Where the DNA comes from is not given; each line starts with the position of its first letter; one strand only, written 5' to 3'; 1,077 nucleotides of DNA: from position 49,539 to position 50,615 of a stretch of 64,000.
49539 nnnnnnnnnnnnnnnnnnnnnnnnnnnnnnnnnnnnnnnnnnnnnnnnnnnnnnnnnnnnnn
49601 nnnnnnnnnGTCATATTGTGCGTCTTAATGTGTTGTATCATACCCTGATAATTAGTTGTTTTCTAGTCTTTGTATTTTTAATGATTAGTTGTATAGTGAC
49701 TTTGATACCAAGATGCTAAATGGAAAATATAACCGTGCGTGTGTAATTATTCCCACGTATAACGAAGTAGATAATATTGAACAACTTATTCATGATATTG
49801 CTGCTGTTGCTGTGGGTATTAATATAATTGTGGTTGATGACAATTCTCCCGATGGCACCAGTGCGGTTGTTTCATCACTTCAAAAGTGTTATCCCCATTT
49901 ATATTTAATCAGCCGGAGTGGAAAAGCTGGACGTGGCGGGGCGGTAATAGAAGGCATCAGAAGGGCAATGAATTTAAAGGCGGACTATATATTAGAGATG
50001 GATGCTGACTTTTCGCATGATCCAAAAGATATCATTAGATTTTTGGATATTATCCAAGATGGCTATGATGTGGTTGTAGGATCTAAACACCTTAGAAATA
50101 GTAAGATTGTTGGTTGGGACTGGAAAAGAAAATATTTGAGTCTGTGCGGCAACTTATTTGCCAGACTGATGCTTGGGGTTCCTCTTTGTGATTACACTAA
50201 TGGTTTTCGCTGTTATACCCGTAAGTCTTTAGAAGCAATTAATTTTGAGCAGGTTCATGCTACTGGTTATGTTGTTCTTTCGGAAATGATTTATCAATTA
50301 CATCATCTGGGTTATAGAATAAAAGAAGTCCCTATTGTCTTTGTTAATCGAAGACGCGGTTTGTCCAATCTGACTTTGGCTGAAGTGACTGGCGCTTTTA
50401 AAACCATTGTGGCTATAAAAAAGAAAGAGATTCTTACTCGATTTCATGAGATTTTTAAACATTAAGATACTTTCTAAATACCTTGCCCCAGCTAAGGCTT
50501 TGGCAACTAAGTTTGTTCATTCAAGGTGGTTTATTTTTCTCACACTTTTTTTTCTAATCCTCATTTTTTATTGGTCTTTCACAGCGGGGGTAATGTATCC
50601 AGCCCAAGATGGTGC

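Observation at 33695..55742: Multiple three-component extracytoplasmic glycosylation modules (GtrB/CsbB-like GT2 + GtrA-like + YfhO-type GT-C) in one locus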

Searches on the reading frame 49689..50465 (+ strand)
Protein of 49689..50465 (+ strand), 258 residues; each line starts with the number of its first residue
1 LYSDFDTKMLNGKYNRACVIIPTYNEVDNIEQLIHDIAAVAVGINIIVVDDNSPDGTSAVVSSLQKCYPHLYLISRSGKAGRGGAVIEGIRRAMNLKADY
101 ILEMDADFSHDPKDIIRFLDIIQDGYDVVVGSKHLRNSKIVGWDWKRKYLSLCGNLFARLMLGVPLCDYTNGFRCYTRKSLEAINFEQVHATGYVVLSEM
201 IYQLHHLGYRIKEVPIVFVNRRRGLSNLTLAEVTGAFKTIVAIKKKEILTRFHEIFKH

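Call 3: search_protein_families(library=pfam, proteins=[window:49689-50465:+], max_evalue=0.01)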
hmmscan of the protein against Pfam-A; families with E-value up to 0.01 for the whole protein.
window:49689-50465:+ (258 aa): 4 families
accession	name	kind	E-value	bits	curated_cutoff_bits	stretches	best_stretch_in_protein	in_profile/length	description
PF00535.33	Glycos_transf_2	-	1.8e-28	100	23.3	1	18-183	1-166/168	Glycosyl transferase family 2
PF13641.12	Glyco_tranf_2_3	-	3.2e-06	27.8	27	1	18-141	4-131/230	Glycosyltransferase like family 2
PF13704.12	Glyco_tranf_2_4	-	0.0018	19.2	27.5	1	25-107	2-81/98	Glycosyl transferase family 2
PF10111.15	Glyco_tranf_2_2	-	0.0021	18.1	27.3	1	19-123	2-107/276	Glycosyltransferase like family 2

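Call 12: search_protein_families(library=ncbifam, proteins=[window:49689-50465:+], max_evalue=0.1)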
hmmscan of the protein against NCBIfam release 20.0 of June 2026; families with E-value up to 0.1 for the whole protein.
window:49689-50465:+ (258 aa): 22 families
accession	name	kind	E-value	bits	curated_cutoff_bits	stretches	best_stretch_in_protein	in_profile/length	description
TIGR04182.1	glyco_TIGR04182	equivalog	2e-22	79.9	325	1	17-245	2-216/293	S-layer glycoprotein N-glycosyltransferase AglJ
NF041391.1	DPhHxTase_Halo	equivalog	2.7e-16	59.2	375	1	23-228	3-192/213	dolichyl-phosphate hexose transferase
NF058614.1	PPMAGASynPpgS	equivalog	1.4e-15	57.3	370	1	18-217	3-195/226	polyprenyl-phospho-N-acetylgalactosaminyl synthase PpgS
NF047588.1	GlcsyltransPgfSStrep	equivalog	1.9e-15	56.9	500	1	18-245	4-223/308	glycosyltransferase PgfS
NF007986.1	PRK10714.1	equivalog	1.3e-14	53.9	529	1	15-226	6-208/316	undecaprenyl-phosphate 4-deoxy-4-formamido-L-arabinose transferase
TIGR03469.1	HpnB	hypoth_equivalog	1.1e-11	44.4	379.25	1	12-123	41-161/386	hopene-associated glycosyltransferase HpnB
TIGR03937.1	PgaC_IcaA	equivalog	1.8e-11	43.7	422.3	1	10-142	40-173/407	poly-beta-1,6-N-acetyl-D-glucosamine synthase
NF045692.1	OglycostaseCruG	equivalog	1.4e-10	40.6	600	1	15-131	41-162/386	2'-O-glycosyltransferase CruG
TIGR04283.1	glyco_like_mftF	equivalog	2.2e-09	37.3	182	1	19-94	3-72/221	TIGR04283 family arsenosugar biosynthesis glycosyltransferase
NF041875.1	EPS_EpsD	equivalog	1.7e-08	34.3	370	1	19-130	3-112/325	exopolysaccharide biosynthesis glycosyltransferase EpsD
NF050050.1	ProtGlycPglI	equivalog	4.9e-07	29.4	500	1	18-138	5-124/306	GalNAc(5)-diNAcBac-PP-undecaprenol beta-1,3-glucosyltransferase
NF007482.0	PRK10073.1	equivalog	6.2e-07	28.7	423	1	15-127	6-116/334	glycosyltransferase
TIGR03111.1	glyc2_xrt_Gpos1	hypoth_equivalog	7.8e-07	28.2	363.95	1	8-115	42-149/439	TIGR03111 family XrtG-associated glycosyltransferase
NF038302.1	EPS_HpsE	equivalog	2.2e-06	26.9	300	1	18-84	4-74/307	hormogonium polysaccharide biosynthesis glycosyltransferase HpsE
NF053846.1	glyco_with_XrtP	equivalog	8.7e-05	21.4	520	1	20-84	46-110/440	XrtP-associated glycosyltransferase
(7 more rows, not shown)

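Call 70: search_solved_structures(query=window:49689-50465:+, max_evalue=0.001)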
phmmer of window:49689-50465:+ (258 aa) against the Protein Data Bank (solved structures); distinct sequences matched with E-value up to 0.001: 10.
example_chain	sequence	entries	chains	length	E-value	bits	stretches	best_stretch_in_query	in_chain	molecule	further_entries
5mlz_A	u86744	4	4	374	2.1e-27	99.2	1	6-229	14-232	Dolichol monophosphate mannose synthase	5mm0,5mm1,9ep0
9hwj_A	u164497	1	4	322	5.4e-12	48.7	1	16-199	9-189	Undecaprenyl-phosphate 4-deoxy-4-formamido-L-arabinose transferase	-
9bhc_C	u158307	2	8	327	4.1e-11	45.8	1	16-192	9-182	Undecaprenyl-phosphate 4-deoxy-4-formamido-L-arabinose transferase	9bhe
8vxh_A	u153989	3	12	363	4.6e-11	45.6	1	15-192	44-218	Undecaprenyl-phosphate 4-deoxy-4-formamido-L-arabinose transferase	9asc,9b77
5eke_A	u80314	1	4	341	4e-09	39.3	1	17-185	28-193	Uncharacterized glycosyltransferase sll0501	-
5ekp_C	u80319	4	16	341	4e-09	39.3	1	17-185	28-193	Uncharacterized glycosyltransferase sll0501 | Glycosyltransferase sll0501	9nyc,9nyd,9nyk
9nye_A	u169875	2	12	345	4.1e-09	39.2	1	17-185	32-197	Glycosyltransferase sll0501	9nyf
3bcv_A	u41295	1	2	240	7.7e-05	25.2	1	16-111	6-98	Putative glycosyltransferase protein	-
6yv7_B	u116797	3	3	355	0.00033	23.2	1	16-107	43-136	Glycosyl transferase, family 2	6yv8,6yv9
6yv7_A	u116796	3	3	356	0.00033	23.2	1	16-107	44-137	Glycosyl transferase, family 2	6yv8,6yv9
